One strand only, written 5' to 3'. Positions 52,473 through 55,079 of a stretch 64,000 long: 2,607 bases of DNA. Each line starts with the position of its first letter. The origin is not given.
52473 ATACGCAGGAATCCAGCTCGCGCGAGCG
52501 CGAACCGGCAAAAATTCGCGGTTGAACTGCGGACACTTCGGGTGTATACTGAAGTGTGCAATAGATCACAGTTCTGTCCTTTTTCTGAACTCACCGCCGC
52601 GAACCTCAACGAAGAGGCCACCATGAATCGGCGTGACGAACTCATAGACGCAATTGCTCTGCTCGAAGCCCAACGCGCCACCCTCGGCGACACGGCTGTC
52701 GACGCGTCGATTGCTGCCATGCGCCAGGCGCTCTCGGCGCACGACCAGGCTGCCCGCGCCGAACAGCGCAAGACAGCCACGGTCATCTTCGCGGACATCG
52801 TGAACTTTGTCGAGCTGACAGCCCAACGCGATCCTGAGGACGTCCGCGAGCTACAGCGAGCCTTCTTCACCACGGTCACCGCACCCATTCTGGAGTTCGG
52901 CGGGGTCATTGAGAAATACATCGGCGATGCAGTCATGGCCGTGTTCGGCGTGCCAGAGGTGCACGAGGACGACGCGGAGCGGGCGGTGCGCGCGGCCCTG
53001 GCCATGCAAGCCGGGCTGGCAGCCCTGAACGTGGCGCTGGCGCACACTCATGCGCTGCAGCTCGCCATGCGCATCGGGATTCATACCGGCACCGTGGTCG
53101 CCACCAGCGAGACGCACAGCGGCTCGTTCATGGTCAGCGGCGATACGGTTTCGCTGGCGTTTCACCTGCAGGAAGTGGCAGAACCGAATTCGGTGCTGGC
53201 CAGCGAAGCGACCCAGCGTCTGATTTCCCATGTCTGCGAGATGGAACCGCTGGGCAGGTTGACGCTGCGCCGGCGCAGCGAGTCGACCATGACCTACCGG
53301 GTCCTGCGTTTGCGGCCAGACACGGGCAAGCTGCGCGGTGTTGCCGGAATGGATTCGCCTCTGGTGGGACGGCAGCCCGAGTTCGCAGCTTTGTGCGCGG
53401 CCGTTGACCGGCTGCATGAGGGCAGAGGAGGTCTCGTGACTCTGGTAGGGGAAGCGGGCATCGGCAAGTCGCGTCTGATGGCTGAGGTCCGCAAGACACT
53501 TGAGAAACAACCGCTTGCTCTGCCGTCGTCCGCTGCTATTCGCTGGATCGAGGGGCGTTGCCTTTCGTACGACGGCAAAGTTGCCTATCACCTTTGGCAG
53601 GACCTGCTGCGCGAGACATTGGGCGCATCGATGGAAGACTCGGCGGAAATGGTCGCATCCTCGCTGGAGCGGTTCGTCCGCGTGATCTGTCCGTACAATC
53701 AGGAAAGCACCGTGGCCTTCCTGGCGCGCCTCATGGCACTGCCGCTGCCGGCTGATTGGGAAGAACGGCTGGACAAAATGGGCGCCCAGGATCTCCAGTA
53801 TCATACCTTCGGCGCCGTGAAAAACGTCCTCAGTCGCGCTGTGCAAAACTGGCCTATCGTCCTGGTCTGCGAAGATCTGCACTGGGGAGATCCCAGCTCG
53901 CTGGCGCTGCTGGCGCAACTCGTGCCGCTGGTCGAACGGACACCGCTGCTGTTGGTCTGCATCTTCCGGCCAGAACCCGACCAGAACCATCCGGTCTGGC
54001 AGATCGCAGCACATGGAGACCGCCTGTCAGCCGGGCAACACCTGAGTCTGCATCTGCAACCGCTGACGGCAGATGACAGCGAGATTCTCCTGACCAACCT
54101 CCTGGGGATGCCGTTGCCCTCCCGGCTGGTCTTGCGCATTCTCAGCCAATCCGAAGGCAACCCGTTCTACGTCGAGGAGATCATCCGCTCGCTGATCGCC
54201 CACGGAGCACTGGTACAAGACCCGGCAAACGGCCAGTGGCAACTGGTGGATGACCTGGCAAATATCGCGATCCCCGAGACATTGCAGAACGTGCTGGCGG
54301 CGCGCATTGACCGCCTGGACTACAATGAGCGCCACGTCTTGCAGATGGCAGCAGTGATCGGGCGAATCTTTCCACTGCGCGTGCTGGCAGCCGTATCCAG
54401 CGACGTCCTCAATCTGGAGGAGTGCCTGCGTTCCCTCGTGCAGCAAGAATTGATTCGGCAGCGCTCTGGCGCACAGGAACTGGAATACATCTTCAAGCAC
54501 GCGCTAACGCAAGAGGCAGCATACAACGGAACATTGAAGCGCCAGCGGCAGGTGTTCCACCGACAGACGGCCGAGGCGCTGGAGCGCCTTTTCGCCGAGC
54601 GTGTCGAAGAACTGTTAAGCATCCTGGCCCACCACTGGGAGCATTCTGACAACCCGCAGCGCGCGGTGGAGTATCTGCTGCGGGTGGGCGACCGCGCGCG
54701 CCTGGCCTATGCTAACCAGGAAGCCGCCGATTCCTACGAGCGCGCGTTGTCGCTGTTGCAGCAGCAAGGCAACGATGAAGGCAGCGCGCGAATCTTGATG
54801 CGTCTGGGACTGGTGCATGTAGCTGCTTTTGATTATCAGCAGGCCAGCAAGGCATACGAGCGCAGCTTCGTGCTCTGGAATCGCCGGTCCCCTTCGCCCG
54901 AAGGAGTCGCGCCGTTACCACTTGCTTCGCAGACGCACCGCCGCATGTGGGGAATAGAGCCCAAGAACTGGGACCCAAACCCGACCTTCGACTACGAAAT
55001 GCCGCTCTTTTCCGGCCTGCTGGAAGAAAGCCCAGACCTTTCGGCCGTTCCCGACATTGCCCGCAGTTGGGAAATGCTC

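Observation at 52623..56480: Cytoplasmic adenylate cyclase-STAND-TPR protein fused to a periplasmic-type solute-binding (SBP_bac_5) domain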

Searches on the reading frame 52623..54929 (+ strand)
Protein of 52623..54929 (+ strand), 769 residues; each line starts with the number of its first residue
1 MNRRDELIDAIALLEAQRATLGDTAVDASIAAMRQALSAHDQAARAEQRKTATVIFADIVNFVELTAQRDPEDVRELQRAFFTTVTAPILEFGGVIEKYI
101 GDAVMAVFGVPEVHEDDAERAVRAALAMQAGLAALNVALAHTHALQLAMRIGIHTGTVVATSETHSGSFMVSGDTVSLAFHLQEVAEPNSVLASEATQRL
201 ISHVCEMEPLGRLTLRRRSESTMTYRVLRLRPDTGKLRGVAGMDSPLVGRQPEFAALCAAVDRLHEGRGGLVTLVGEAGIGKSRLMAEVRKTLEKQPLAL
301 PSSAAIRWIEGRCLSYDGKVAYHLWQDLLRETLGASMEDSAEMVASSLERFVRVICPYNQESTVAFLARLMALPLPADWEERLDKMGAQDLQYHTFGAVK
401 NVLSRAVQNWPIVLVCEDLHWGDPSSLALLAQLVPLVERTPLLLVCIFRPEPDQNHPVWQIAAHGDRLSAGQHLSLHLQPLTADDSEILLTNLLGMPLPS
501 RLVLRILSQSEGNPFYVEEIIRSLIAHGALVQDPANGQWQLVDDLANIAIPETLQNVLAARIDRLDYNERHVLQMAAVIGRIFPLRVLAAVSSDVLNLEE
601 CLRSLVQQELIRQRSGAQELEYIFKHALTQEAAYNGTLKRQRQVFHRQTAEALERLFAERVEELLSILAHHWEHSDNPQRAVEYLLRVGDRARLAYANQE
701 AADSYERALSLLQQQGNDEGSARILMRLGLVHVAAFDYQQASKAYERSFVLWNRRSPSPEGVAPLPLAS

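Call 10: search_solved_structures(query=window:52623-54929:+, max_evalue=0.001, show_alignments=2)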
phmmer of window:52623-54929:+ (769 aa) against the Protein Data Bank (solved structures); distinct sequences matched with E-value up to 0.001: 46.
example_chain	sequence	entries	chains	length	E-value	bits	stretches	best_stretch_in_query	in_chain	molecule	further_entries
3r5g_A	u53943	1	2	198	1.7e-18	69.5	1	47-235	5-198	CyaB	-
1wc0_A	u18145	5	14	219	5.4e-16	61.2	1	47-199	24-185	ADENYLATE CYCLASE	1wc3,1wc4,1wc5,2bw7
1wc1_A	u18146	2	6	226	7.5e-16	60.7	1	50-199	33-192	ADENYLATE CYCLASE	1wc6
2w01_A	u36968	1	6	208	6e-15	57.8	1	48-197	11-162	ADENYLATE CYCLASE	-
6fht_A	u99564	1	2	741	9.9e-15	57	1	45-197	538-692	Bacteriophytochrome,Adenylate cyclase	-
6sir_A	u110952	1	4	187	3.1e-12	48.8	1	43-220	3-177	Nucleotide cyclase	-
5oyh_A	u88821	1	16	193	3.2e-12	48.7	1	45-225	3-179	Nucleotide cyclase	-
3et6_A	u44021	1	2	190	2.2e-11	46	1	44-218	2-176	Soluble guanylyl cyclase beta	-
9bcv_A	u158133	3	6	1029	3.1e-11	45.5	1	42-215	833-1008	Atrial natriuretic peptide receptor 1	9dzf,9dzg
9dzh_A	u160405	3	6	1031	3.1e-11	45.5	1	42-215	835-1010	Atrial natriuretic peptide receptor 1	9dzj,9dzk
9bcl_A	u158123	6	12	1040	3.2e-11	45.4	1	42-215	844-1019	Atrial natriuretic peptide receptor 1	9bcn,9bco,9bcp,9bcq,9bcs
6aoa_A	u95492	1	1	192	6.1e-11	44.5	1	45-228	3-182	Bacterio-rhodopsin/guanylyl cyclase 1 fusion protein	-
6ao9_A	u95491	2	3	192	1.2e-10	43.6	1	45-228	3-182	Bacterio-rhodopsin/guanylyl cyclase 1 fusion protein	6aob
5o5k_A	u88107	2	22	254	2.4e-09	39.3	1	31-221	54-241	Adenylate cyclase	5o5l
4ni2_A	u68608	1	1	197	3.4e-09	38.8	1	41-202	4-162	Guanylate cyclase soluble subunit alpha-3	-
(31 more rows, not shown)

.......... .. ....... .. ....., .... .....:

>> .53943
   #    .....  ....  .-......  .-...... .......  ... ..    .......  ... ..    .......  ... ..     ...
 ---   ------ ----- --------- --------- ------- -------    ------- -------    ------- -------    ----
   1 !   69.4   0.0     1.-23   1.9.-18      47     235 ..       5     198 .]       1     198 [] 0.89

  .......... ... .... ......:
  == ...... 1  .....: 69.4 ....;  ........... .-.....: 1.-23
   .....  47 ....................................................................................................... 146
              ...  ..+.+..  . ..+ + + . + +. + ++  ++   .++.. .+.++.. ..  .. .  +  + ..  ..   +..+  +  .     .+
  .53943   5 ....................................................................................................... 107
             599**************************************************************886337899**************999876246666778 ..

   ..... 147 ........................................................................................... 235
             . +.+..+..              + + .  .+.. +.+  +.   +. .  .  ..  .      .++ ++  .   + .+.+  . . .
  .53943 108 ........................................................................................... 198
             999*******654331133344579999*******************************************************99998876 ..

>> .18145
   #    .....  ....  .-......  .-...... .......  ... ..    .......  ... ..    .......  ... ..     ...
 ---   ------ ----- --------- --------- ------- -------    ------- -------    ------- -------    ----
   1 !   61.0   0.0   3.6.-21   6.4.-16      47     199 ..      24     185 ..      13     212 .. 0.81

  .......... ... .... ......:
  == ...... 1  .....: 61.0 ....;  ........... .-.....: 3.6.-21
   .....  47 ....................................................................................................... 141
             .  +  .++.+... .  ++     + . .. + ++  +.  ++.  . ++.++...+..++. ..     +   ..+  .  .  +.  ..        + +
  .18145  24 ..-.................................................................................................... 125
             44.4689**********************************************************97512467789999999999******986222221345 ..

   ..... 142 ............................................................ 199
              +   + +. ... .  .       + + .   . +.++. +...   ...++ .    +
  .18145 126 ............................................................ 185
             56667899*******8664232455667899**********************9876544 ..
